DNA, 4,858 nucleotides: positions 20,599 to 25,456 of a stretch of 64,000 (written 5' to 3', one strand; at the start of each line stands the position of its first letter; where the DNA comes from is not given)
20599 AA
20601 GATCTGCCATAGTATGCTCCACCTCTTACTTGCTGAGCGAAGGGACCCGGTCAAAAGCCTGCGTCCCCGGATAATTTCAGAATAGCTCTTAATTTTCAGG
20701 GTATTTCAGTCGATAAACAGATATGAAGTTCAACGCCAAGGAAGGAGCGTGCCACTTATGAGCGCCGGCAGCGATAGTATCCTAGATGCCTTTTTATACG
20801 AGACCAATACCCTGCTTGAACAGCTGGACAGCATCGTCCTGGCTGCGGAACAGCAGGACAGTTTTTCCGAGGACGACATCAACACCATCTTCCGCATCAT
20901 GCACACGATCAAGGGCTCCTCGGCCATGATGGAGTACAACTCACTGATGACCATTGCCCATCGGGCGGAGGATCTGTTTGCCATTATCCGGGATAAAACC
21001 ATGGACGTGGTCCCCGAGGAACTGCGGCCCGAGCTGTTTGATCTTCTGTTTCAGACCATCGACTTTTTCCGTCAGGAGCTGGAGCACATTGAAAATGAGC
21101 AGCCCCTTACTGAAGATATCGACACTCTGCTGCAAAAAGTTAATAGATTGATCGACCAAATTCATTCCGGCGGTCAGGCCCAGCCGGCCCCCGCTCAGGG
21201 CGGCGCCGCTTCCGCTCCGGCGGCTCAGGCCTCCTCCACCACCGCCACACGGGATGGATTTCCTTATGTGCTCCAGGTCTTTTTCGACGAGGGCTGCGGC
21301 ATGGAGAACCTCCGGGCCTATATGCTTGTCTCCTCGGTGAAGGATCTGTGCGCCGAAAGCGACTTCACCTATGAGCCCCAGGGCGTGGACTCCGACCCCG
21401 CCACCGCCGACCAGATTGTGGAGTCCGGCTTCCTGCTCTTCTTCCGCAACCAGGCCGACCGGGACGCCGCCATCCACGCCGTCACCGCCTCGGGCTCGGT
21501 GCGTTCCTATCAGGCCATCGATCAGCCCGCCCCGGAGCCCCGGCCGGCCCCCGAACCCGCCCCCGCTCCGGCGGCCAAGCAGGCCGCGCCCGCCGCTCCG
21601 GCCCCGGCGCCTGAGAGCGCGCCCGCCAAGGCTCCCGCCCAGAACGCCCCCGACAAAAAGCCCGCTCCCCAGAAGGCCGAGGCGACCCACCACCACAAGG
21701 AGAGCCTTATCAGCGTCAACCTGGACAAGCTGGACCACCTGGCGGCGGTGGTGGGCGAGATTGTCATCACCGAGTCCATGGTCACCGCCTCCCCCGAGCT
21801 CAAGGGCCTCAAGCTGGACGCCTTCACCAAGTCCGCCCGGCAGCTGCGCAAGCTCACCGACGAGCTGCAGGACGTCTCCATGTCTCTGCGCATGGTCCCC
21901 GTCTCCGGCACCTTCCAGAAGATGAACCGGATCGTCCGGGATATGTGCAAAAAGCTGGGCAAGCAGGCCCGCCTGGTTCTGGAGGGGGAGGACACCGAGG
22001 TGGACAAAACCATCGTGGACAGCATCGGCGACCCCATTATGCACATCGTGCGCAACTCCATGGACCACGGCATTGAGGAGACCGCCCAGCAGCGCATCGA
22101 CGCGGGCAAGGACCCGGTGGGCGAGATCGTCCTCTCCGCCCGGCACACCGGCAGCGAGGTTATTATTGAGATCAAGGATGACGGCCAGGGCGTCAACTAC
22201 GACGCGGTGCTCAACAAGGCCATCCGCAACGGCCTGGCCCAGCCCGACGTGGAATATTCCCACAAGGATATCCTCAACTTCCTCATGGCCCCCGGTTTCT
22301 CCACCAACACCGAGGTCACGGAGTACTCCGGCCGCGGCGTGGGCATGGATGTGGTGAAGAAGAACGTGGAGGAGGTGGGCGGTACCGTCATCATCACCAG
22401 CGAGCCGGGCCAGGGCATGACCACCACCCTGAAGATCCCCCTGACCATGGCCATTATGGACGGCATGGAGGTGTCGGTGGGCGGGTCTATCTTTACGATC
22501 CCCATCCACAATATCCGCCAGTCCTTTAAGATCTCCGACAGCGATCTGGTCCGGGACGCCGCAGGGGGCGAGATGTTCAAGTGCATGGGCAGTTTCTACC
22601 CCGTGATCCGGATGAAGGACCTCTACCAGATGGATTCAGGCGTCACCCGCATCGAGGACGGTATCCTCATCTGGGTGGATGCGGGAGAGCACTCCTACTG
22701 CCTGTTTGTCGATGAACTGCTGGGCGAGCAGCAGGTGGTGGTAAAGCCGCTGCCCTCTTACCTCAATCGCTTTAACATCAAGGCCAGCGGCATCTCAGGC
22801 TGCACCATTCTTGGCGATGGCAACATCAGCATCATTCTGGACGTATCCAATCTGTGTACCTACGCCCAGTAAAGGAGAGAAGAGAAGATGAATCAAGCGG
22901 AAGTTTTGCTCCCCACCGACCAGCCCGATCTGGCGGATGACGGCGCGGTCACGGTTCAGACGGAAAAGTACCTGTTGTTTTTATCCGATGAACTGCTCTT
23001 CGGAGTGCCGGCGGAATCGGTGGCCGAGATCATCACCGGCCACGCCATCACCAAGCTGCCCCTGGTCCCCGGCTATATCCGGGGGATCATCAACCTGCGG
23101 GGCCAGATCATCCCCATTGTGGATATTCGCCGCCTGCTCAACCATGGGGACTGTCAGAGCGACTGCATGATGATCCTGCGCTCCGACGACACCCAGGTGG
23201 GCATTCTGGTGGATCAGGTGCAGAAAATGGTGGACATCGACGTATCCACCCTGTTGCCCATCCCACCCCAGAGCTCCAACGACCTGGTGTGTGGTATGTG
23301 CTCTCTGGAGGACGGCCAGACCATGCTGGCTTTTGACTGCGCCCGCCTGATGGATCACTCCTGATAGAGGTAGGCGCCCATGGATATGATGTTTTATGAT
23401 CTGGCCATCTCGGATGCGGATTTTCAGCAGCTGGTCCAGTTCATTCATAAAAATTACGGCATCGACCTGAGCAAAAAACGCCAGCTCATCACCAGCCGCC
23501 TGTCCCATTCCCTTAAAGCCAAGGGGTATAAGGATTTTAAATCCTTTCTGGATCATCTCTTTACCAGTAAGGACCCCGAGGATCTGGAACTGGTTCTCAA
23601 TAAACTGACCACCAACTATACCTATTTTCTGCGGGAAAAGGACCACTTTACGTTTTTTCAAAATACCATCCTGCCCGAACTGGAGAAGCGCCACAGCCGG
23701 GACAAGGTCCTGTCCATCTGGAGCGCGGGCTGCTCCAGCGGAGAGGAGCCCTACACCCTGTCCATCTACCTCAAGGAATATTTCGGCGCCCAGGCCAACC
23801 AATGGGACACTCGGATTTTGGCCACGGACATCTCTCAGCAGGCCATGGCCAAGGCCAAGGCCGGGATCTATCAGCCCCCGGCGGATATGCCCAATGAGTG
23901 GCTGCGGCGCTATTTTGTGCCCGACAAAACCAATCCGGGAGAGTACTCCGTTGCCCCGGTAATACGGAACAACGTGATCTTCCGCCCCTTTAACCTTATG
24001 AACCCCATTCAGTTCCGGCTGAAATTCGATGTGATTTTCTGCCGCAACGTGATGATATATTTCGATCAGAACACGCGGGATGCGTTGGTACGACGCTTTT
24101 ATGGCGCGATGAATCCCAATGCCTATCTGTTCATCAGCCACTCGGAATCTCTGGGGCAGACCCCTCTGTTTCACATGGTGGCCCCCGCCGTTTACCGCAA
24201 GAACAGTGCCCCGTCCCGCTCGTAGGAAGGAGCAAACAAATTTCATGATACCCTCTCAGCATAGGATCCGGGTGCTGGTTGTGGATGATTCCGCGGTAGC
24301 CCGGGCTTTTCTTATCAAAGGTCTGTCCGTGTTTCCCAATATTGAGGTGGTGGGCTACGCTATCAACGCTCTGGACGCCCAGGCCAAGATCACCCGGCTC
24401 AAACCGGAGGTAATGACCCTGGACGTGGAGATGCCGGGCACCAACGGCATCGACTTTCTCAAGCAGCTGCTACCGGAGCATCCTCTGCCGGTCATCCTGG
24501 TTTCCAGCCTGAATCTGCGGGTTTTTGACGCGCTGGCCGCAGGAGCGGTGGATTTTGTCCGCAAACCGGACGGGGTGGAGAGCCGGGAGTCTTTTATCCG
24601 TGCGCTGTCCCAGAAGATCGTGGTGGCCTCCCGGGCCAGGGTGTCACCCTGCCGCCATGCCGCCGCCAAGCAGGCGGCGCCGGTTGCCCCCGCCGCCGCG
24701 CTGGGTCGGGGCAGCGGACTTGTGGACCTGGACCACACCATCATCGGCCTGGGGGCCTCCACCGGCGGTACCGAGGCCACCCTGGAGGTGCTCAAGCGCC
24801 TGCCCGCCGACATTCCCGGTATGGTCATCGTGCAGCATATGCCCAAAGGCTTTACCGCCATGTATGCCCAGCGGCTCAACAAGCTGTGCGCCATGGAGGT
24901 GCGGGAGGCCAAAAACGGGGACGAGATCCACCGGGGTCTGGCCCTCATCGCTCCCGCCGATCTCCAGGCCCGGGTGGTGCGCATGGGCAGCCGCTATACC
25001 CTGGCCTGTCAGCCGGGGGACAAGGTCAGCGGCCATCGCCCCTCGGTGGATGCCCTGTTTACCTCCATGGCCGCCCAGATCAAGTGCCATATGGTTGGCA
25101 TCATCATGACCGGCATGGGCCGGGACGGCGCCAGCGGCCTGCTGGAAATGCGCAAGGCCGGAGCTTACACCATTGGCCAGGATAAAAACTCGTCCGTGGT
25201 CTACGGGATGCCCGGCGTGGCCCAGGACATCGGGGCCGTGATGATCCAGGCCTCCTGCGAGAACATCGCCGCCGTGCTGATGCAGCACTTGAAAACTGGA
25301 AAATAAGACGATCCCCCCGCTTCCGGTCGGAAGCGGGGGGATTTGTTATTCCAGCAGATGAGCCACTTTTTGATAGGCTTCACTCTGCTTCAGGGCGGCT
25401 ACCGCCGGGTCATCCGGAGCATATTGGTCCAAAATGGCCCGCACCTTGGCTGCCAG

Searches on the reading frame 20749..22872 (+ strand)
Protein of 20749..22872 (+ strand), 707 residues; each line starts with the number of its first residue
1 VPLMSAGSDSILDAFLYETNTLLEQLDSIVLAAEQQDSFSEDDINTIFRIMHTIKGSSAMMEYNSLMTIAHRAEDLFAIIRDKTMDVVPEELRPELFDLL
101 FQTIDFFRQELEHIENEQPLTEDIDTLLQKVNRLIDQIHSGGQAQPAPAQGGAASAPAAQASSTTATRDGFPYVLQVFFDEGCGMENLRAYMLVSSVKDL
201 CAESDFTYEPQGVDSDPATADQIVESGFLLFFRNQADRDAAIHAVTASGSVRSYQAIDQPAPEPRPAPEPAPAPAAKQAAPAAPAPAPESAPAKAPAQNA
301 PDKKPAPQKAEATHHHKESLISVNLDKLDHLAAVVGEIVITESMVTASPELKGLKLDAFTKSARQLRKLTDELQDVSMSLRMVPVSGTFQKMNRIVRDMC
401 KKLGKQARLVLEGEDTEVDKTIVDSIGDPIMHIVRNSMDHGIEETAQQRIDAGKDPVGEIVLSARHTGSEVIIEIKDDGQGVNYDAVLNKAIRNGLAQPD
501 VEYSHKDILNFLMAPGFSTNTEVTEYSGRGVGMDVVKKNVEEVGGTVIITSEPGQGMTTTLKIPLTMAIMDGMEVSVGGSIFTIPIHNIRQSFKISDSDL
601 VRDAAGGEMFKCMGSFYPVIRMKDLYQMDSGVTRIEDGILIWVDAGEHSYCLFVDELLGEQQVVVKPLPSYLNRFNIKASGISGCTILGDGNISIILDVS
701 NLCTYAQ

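Call 9: search_protein_families(library=pfam, proteins=[window:20749-22872:+], max_evalue=0.001)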
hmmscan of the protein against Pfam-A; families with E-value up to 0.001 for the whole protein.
window:20749-22872:+ (707 aa): 5 families
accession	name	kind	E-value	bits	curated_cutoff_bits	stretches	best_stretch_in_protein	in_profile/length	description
PF01584.24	CheW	-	3.1e-20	72.7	23.5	1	572-703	2-134/138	CheW-like domain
PF02518.31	HATPase_c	-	5.9e-16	59.3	26.4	1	428-566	4-110/111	Histidine kinase-, DNA gyrase B-, and HSP90-like ATPase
PF01627.28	Hpt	-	4.6e-14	52.9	24.6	1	11-114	2-81/84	Hpt domain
PF02895.20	H-kinase_dim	-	2.6e-13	50.6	23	1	319-379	2-67/68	Signal transducing histidine kinase, homodimeric domain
PF07194.16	P2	-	2.7e-07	31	23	1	173-253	2-76/81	P2 response regulator binding domain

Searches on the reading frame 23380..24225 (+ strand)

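Call 9: search_protein_families(library=pfam, proteins=[window:23380-24225:+], max_evalue=0.001)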
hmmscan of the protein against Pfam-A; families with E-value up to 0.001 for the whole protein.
window:23380-24225:+ (281 aa): 4 families
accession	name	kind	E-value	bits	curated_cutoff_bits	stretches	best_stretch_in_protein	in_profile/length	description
PF01739.24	CheR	-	3.4e-56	190.2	27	1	79-264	1-186/195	CheR methyltransferase, SAM binding domain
PF03705.20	CheR_N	-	1.2e-12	47.7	27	1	13-63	1-52/53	CheR methyltransferase, all-alpha domain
PF08242.18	Methyltransf_12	-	1.1e-05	26.5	30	1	142-250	19-98/98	Methyltransferase domain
PF13489.12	Methyltransf_23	-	0.00019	21.6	27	1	134-255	40-119/164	Methyltransferase domain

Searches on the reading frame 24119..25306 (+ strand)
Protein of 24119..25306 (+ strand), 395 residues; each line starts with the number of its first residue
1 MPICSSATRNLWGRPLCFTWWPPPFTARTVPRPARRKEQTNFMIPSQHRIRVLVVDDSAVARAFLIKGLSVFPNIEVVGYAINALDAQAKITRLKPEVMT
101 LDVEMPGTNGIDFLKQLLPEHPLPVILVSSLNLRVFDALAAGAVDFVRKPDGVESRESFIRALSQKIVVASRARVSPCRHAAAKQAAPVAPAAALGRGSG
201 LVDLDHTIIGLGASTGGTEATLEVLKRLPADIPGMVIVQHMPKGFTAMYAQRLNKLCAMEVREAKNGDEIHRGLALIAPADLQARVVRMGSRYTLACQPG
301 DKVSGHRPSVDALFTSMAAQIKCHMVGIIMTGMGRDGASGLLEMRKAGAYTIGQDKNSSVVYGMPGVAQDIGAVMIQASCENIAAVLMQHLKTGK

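Call 9: search_protein_families(library=pfam, proteins=[window:24119-25306:+], max_evalue=0.001)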
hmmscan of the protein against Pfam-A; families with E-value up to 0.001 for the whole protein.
window:24119-25306:+ (395 aa): 2 families
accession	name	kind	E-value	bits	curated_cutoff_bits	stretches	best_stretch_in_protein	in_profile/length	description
PF01339.22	CheB_methylest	-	3e-55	187.1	24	1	209-386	1-173/174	CheB methylesterase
PF00072.30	Response_reg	-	5e-15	56.1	30.2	1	52-150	1-100/111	Response regulator receiver domain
